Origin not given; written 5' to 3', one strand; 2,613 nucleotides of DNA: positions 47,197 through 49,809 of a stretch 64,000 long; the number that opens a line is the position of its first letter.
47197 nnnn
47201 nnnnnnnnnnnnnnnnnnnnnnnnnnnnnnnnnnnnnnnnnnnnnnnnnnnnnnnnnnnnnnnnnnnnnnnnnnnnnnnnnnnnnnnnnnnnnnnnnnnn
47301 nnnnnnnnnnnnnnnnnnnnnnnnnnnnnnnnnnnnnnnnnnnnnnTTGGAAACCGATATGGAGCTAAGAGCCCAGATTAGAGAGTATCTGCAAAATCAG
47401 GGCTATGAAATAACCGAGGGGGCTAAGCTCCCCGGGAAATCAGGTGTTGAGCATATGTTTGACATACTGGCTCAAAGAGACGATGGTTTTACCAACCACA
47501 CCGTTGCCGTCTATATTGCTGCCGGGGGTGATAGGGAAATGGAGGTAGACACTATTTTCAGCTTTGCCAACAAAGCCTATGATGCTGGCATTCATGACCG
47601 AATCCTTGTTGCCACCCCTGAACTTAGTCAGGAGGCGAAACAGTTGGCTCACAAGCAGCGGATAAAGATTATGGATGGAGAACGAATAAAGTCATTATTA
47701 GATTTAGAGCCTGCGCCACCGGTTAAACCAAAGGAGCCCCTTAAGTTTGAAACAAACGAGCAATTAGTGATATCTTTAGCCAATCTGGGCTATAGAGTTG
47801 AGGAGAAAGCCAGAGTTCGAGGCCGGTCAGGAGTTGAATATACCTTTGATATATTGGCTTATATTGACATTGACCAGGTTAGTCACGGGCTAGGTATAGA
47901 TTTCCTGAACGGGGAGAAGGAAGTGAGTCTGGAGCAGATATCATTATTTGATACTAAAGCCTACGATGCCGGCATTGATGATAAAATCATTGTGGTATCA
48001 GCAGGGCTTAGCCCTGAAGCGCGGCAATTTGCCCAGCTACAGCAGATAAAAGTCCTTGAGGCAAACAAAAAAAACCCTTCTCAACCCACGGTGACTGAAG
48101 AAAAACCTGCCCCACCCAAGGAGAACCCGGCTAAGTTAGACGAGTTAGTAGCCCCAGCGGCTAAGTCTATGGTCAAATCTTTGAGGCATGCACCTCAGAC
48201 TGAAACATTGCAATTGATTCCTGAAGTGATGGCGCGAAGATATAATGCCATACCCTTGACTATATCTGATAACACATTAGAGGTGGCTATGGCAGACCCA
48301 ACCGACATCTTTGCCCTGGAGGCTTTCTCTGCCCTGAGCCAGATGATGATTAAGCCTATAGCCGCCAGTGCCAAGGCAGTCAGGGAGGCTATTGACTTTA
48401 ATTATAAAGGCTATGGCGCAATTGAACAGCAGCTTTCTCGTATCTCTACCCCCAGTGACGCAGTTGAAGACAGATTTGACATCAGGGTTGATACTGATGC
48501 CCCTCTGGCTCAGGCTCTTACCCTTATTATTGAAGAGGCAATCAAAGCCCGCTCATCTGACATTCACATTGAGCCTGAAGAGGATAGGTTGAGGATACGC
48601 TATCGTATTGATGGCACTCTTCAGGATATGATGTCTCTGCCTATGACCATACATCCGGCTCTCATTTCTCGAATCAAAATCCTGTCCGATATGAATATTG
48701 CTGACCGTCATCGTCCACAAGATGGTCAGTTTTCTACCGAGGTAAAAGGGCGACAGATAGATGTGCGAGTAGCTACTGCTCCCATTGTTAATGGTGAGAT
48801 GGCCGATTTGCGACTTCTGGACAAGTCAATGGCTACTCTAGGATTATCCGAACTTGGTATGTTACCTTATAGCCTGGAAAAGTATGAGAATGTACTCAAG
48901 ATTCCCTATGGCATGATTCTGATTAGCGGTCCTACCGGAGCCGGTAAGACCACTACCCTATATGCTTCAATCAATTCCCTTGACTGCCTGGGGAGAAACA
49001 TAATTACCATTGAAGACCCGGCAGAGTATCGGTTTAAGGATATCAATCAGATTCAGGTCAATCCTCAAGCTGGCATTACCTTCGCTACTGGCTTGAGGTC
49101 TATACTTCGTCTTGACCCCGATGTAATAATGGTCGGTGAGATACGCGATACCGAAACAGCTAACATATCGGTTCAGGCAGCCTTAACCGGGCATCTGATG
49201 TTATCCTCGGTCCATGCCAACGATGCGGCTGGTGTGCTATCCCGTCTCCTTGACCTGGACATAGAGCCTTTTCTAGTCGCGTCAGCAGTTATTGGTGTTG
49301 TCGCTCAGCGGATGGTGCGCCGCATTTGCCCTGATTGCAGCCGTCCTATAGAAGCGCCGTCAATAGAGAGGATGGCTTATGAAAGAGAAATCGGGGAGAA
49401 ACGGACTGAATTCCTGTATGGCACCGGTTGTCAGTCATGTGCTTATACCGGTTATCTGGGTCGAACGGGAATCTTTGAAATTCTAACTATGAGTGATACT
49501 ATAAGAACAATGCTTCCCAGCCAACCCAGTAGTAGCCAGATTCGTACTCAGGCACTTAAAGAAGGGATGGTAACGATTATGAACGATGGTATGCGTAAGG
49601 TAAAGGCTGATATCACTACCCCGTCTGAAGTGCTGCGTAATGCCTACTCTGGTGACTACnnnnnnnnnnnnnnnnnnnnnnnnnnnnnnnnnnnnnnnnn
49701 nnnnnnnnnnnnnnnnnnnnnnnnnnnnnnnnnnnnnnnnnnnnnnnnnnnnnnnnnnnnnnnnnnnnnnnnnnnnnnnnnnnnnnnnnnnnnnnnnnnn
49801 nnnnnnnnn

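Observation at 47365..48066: PilB-type ATPase carries two tandem copies of an unassigned ~105-aa module ahead of its normal N-domain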

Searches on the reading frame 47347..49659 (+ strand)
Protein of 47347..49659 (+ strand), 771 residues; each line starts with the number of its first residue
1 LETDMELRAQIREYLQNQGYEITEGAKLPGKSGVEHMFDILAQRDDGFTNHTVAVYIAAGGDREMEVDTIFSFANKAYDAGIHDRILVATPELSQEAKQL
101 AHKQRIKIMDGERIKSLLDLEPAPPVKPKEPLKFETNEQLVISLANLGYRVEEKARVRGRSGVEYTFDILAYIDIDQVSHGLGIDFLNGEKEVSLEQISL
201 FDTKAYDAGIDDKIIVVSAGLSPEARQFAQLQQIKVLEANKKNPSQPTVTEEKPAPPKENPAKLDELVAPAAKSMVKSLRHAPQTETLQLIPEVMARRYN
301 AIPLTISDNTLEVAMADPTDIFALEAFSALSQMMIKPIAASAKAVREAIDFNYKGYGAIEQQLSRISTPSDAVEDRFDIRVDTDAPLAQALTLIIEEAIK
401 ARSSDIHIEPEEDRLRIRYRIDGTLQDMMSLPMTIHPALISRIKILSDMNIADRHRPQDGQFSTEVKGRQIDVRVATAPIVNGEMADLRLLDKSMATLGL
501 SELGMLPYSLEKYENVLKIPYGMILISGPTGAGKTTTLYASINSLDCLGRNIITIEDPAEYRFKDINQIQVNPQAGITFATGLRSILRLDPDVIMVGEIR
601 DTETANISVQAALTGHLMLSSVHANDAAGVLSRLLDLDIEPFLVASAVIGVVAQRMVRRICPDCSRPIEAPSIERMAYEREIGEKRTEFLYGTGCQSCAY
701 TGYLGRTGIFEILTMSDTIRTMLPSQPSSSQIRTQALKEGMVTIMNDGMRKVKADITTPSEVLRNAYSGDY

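Call 3: search_protein_families(library=pfam, proteins=[window:47347-49659:+], max_evalue=1)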
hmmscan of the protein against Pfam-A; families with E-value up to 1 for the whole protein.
window:47347-49659:+ (771 aa): 16 families
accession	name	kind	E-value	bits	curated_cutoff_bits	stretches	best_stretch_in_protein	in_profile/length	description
PF00437.27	T2SSE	-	1.3e-123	412.8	24.9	1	383-764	4-370/370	Type II/IV secretion system protein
PF05157.20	MshEN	-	1.2e-14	54.5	23.1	1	282-353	12-84/90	MshEN domain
PF04471.18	Mrr_cat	-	1.6e-10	41.5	21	2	8-118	10-115/115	Restriction endonuclease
PF22722.2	NA-iREase1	-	3.8e-06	27.3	27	2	8-106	2-96/106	NACHT-associated inactive Restriction Endonuclease 1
PF25199.1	nSTAND_NTPase5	-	0.0032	17.7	34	1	523-572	43-93/145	Novel STAND NTPase 5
PF13476.12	AAA_23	-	0.0075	17.4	27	1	521-539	19-37/201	AAA domain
PF00265.24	TK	-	0.0077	16.5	20.6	1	524-698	4-175/176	Thymidine kinase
PF13401.12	AAA_22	-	0.0086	16.8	27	1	522-566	6-50/130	AAA domain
PF02689.20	Herpes_Helicase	-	0.0099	14.4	27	1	511-548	48-86/808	Helicase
PF06414.18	Zeta_toxin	-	0.016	15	22.3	1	523-556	18-50/199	Zeta toxin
PF13156.12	Mrr_cat_2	-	0.018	15.3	22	0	64-108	57-102/127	Restriction endonuclease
PF20720.3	nSTAND3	-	0.028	14.6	27.2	1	521-560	17-56/155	Novel STAND NTPase 3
PF13555.12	AAA_29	-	0.046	13.9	27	1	521-541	22-42/61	P-loop containing region of AAA domain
PF13479.12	AAA_24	-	0.055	13.8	27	0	523-539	4-20/195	AAA domain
PF13604.12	AAA_30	-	0.073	13.2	27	1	514-553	11-50/191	AAA domain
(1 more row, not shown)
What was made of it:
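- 48190..48405 (+): T2SSE_N / MshEN-model segment (aa 282-353), without the c-di-GMP-binding four-helix part. Pfam PF05157 E 1.2e-14 (call 3).
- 48493..49638 (+): T2SSE ATPase core (aa 383-764). Pfam PF00437 E 1.3e-123 (call 3).
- On PilB/GspE secretion ATPase: PF00437 E 1e-123 (call 3).
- Checked: Pfam finds T2SSE at aa 383-764 (E 1e-123), the MshEN/T2SSE_N model at aa 282-353, and two stretches of one further domain in aa 8-240 (call 3).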

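Call 4: search_protein_families(library=ncbifam, proteins=[window:47347-49659:+], max_evalue=1)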
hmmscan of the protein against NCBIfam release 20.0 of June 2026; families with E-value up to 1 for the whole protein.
window:47347-49659:+ (771 aa): 21 families
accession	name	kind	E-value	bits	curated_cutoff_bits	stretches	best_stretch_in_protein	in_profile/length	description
TIGR02533.1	type_II_gspE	equivalog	1.7e-153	511.8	630.25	1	291-765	4-485/486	type II secretion system ATPase GspE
TIGR02538.1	type_IV_pilB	equivalog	5e-146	487.6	675.65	1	282-766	65-562/564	type IV-A pilus assembly ATPase PilB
NF007755.0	PRK10436.1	equivalog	3.5e-124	415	617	1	294-764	12-457/465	type II secretion system protein GspE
NF053534.1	T4PilAsmATPsTfpB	equivalog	5.8e-118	394.8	850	1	293-764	99-580/584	type IV pilus assembly ATPase TfpB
NF041000.1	ATPase_ComGA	equivalog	5.9e-76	255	300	1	394-658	3-266/267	competence type IV pilus ATPase ComGA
TIGR01420.1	pilT_fam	subfamily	5e-46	157.5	319.1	1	391-658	2-269/343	PilT/PilU family type 4a pilus ATPase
TIGR02525.1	plasmid_TraJ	equivalog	1e-21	77.3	368.3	1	513-637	142-272/372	plasmid transfer ATPase TraJ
TIGR02524.1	dot_icm_DotB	equivalog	9.1e-17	61.3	463.3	1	522-635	135-257/358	Dot/Icm type IV secretion system ATPase DotB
TIGR02782.1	TrbB_P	equivalog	1.1e-16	61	304.55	1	524-637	139-255/303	P-type conjugative transfer ATPase TrbB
TIGR02788.1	VirB11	equivalog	3.3e-16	59.2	249.95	1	524-637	147-265/308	P-type DNA transfer ATPase VirB11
TIGR03819.1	heli_sec_ATPase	hypoth_equivalog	3.4e-14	52.8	373.15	1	481-647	137-310/340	TadA family conjugal transfer-associated ATPase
NF058587.1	archaellum_moto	equivalog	5.3e-14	51.8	550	1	522-636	275-395/527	archaellum flagellar ATPase motor FlaI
NF010469.0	PRK13894.1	subfamily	6e-13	48.8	508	1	524-636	152-266/320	conjugal transfer ATPase TrbB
NF010407.0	PRK13833.1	subfamily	1.1e-12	48.1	499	1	524-640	147-265/323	conjugal transfer protein TrbB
NF053672.1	bindosome_BasE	exception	3.9e-10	39.1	1000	1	525-653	274-408/512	bindosome assembly system ATPase subunit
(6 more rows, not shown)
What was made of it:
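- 48493..49638 (+): NCBIfam GspE and PilB models match but stay below their equivalog cut-offs (call 4).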
